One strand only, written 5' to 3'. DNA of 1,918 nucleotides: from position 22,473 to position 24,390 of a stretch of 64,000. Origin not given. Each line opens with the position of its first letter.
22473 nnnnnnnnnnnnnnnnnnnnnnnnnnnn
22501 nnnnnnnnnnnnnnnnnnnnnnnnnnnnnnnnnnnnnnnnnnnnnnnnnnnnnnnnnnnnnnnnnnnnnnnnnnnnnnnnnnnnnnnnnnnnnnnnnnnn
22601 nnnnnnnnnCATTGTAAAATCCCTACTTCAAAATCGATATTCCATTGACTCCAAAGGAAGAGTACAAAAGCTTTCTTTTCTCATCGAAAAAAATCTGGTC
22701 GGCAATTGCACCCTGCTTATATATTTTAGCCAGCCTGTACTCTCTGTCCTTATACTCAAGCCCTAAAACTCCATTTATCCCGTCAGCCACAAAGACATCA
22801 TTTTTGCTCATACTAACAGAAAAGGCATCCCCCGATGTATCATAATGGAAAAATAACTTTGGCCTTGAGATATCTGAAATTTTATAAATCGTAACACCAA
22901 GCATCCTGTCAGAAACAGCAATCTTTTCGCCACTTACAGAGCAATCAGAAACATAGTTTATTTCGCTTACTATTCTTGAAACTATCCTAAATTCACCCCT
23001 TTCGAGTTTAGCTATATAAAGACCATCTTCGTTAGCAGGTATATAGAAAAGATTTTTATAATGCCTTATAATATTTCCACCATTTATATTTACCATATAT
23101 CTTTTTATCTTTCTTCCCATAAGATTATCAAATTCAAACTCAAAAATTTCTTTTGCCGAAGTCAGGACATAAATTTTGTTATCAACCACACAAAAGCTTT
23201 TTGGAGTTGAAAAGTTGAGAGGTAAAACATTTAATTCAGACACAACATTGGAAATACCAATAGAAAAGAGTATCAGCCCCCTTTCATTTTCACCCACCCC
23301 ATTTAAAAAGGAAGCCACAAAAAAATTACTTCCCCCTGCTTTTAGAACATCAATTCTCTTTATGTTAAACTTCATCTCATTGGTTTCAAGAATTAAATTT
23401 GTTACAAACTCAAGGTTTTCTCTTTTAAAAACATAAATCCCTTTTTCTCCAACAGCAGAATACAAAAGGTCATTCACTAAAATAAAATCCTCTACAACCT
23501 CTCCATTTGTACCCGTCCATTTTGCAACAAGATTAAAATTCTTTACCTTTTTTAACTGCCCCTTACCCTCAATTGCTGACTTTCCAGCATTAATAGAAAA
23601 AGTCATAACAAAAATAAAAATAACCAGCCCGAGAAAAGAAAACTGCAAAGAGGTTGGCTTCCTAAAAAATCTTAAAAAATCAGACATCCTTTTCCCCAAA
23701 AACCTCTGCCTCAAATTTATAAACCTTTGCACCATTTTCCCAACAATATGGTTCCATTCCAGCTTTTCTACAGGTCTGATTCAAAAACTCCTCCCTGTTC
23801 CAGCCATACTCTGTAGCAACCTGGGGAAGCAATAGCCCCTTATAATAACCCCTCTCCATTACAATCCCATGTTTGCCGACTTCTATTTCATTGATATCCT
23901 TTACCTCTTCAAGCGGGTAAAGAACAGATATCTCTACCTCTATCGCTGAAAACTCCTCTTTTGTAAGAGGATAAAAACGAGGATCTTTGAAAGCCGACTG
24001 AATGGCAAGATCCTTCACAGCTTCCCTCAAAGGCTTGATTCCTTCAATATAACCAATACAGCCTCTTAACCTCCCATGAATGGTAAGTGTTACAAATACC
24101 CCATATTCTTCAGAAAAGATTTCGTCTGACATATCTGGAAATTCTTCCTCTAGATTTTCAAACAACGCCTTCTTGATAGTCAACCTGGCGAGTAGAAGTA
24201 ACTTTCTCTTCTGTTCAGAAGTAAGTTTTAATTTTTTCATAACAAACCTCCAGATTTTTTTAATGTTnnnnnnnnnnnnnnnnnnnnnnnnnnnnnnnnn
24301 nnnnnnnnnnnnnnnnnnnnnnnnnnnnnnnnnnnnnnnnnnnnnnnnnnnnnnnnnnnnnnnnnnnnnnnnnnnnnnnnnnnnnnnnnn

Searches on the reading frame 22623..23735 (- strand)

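Call 3: search_protein_families(library=pfam, proteins=[window:22623-23735:-], max_evalue=0.01)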
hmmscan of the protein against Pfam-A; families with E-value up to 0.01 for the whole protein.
window:22623-23735:- (370 aa): 1 family
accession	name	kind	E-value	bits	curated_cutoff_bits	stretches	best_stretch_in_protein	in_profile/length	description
PF08309.17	LVIVD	-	0.0028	17.4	20.2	0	261-300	3-42/42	LVIVD repeat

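Call 4: search_protein_families(library=ncbifam, proteins=[window:22623-23735:-], max_evalue=0.01)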
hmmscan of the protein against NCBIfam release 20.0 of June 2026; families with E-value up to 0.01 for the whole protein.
window:22623-23735:- (370 aa): 0 families

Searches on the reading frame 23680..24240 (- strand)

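Call 3: search_protein_families(library=pfam, proteins=[window:23680-24240:-], max_evalue=0.01)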
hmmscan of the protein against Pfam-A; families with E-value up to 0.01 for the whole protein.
window:23680-24240:- (186 aa): 1 family
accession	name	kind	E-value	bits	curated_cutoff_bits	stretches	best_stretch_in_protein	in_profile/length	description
PF01871.22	AMMECR1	-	7.6e-58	195.2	25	1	17-181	3-168/168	AMMECR1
